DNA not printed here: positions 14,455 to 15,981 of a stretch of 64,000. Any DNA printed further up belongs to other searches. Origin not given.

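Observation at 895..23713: Duplicated module: secreted hexahaem cytochrome + NHL propeller anchored at both ends + TM-TPR protein + polytopic membrane enzyme; candidate cytochrome assembly/electron-export system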

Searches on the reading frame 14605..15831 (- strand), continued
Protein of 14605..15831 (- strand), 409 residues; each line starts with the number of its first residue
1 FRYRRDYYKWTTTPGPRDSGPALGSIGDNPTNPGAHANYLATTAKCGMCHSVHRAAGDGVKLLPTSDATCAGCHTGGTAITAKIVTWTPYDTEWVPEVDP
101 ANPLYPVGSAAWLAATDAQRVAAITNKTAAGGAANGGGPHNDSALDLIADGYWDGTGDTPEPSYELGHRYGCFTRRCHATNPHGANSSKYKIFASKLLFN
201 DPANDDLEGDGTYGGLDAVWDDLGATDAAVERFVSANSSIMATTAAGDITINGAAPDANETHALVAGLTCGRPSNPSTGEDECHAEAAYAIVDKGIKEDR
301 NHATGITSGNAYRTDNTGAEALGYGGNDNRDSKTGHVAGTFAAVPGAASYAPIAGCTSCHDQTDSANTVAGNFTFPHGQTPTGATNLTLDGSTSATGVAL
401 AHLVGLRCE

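Call 78: find_encoding_contigs(protein=P0316, flank=8000, max_places=1)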
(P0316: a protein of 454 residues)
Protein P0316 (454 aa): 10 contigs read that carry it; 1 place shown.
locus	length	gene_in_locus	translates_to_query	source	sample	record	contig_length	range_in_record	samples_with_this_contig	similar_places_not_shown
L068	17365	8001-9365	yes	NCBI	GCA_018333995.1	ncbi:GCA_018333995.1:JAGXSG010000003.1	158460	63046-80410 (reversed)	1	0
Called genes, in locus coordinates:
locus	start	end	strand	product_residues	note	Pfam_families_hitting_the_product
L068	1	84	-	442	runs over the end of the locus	PF13173:AAA_14, PF13635:DUF4143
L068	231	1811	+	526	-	PF00682:HMGL-like, PF22617:HCS_D2, PF08502:LeuA_dimer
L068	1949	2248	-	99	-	-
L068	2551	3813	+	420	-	PF00330:Aconitase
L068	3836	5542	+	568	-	PF04932:Wzy_C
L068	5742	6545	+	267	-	PF13432:TPR_16 (faint), PF23914:TPR_CcmH_CycH (faint), PF07719:TPR_2 (faint), PF13371:TPR_9 (faint), PF14559:TPR_19 (faint), PF13181:TPR_8 (faint), PF13428:TPR_14 (faint), PF00515:TPR_1 (faint)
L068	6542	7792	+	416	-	PF17170:DUF5128 (faint), PF01436:NHL (faint)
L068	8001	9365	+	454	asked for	PF14537:Cytochrom_c3_2 (faint), PF14522:Cytochrome_C7 (faint)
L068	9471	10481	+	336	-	PF14522:Cytochrome_C7 (faint)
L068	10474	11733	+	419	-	PF14537:Cytochrom_c3_2 (faint), PF14522:Cytochrome_C7 (weak)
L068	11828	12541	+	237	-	PF00881:Nitroreductase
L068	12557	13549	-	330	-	PF03706:LPG_synthase_TM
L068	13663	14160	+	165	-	PF00694:Aconitase_C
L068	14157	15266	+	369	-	PF00180:Iso_dh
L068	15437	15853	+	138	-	-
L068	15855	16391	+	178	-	-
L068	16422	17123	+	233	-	PF23914:TPR_CcmH_CycH (faint), PF13428:TPR_14 (faint), PF14559:TPR_19 (faint), PF07719:TPR_2 (faint), PF13424:TPR_12 (weak), PF25058:ARM_TT21 (weak), PF13371:TPR_9, PF13432:TPR_16, +5 more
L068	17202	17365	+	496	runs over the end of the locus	PF25021:TEN_NHL (faint), PF01436:NHL (weak), PF08450:SGL (faint), PF13360:PQQ_2 (faint), PF17170:DUF5128 (weak)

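Call 84: find_encoding_contigs(protein=P0337, flank=8000, max_places=1)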
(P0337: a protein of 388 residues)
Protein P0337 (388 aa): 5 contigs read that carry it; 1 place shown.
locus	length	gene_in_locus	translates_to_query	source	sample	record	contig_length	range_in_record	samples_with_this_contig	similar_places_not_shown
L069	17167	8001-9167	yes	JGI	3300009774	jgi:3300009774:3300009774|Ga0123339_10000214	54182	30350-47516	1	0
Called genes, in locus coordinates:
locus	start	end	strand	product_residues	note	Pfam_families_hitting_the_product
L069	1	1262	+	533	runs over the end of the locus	PF00389:2-Hacid_dh, PF02826:2-Hacid_dh_C, PF03446:NAD_binding_2 (weak), PF19304:PGDH_inter, PF01842:ACT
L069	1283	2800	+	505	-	PF00682:HMGL-like, PF22617:HCS_D2, PF08502:LeuA_dimer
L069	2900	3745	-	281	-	-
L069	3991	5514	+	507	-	PF01554:MatE (faint), PF01943:Polysacc_synt, PF13440:Polysacc_synt_3, PF03023:MurJ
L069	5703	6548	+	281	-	PF13428:TPR_14 (faint), PF13432:TPR_16 (faint), PF14559:TPR_19 (weak), PF07719:TPR_2 (weak), PF13181:TPR_8 (weak)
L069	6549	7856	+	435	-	PF01436:NHL (faint), PF17170:DUF5128 (faint)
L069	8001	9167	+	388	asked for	PF22113:Mtrc-MtrF_II-IV_dom (faint), PF14522:Cytochrome_C7 (faint)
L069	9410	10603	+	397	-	PF22113:Mtrc-MtrF_II-IV_dom (faint)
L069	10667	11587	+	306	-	PF14522:Cytochrome_C7 (faint), PF22113:Mtrc-MtrF_II-IV_dom (faint), PF09699:Paired_CXXCH_1 (faint)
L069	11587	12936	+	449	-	PF22113:Mtrc-MtrF_II-IV_dom (faint), PF14522:Cytochrome_C7 (faint)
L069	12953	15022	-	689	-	PF04932:Wzy_C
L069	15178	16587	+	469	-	PF01564:Spermine_synth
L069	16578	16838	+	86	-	-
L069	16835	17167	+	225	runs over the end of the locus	-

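Call 85: find_encoding_contigs(protein=P0258, flank=8000, max_places=1)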
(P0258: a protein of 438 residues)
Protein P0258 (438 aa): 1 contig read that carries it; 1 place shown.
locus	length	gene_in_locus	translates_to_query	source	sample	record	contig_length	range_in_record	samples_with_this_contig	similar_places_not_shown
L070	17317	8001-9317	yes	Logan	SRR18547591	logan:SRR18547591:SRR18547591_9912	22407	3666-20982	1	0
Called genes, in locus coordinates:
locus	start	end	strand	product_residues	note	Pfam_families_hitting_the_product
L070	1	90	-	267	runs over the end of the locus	PF02353:CMAS (weak), PF03848:TehB (weak), PF05175:MTS (weak), PF13489:Methyltransf_23, PF13847:Methyltransf_31, PF08241:Methyltransf_11, PF08242:Methyltransf_12, PF13649:Methyltransf_25, +1 more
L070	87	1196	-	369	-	PF01041:DegT_DnrJ_EryC1, PF01212:Beta_elim_lyase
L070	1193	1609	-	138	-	-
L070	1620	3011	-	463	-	PF13439:Glyco_transf_4, PF13579:Glyco_trans_4_4 (weak), PF20706:GT4-conflict, PF13692:Glyco_trans_1_4, PF00534:Glycos_transf_1, PF13524:Glyco_trans_1_2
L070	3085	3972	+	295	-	PF13641:Glyco_tranf_2_3, PF00535:Glycos_transf_2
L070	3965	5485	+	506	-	PF01943:Polysacc_synt, PF03023:MurJ (weak), PF13440:Polysacc_synt_3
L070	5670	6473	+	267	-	PF13181:TPR_8 (faint), PF13428:TPR_14 (faint), PF13432:TPR_16 (faint)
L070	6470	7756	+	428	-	PF01436:NHL (faint)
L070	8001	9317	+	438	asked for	-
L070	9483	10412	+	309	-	PF14522:Cytochrome_C7 (faint), PF09699:Paired_CXXCH_1 (faint), PF22113:Mtrc-MtrF_II-IV_dom (faint)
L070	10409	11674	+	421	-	PF03264:Cytochrom_NNT (faint), PF14522:Cytochrome_C7 (faint), PF14537:Cytochrom_c3_2 (faint)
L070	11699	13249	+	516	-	PF01564:Spermine_synth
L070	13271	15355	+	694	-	PF04932:Wzy_C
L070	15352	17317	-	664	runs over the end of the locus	PF13231:PMT_2 (weak)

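Call 92: predict_structure(alignment_id=A3)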
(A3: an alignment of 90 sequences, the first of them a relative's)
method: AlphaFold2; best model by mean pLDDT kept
length: 349 residues; sequences in the alignment: 90
mean_pLDDT: 83.9   pTM: 0.78
mean pLDDT of the five models: 83.9, 82.1, 79.4, 75.8, 74.9
residues with pLDDT >= 90: 160; 70-90: 129; 50-70: 51; < 50: 9
segments of 3 or more residues with pLDDT < 50: 22-29
pLDDT, mean of each block of 10 residues (from residue 1): 86 82 47 71 72 78 71 70 63 64 88 87 87 88 87 93 97 98 94 94 94 93 94 78 88 76 91 95 94 73 90 89 86 91 89
secondary structure, 60 per line:
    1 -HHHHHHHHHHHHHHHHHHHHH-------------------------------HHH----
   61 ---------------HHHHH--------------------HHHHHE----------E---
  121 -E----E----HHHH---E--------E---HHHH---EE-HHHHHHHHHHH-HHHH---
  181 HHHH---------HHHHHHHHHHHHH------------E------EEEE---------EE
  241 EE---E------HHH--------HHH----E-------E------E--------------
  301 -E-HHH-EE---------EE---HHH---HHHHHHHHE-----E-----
elements in order: H2-22 H76-80 H101-105 H132-135 H152-155 H162-172 H174-177 H181-184 H194-206 E226-229 E239-242 H330-337

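Call 94: fold_search(model_id=the predicted structure, library=pdb)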
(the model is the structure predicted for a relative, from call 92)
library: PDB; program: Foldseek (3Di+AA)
matches with E <= 10: 0; with E <= 0.001: 0
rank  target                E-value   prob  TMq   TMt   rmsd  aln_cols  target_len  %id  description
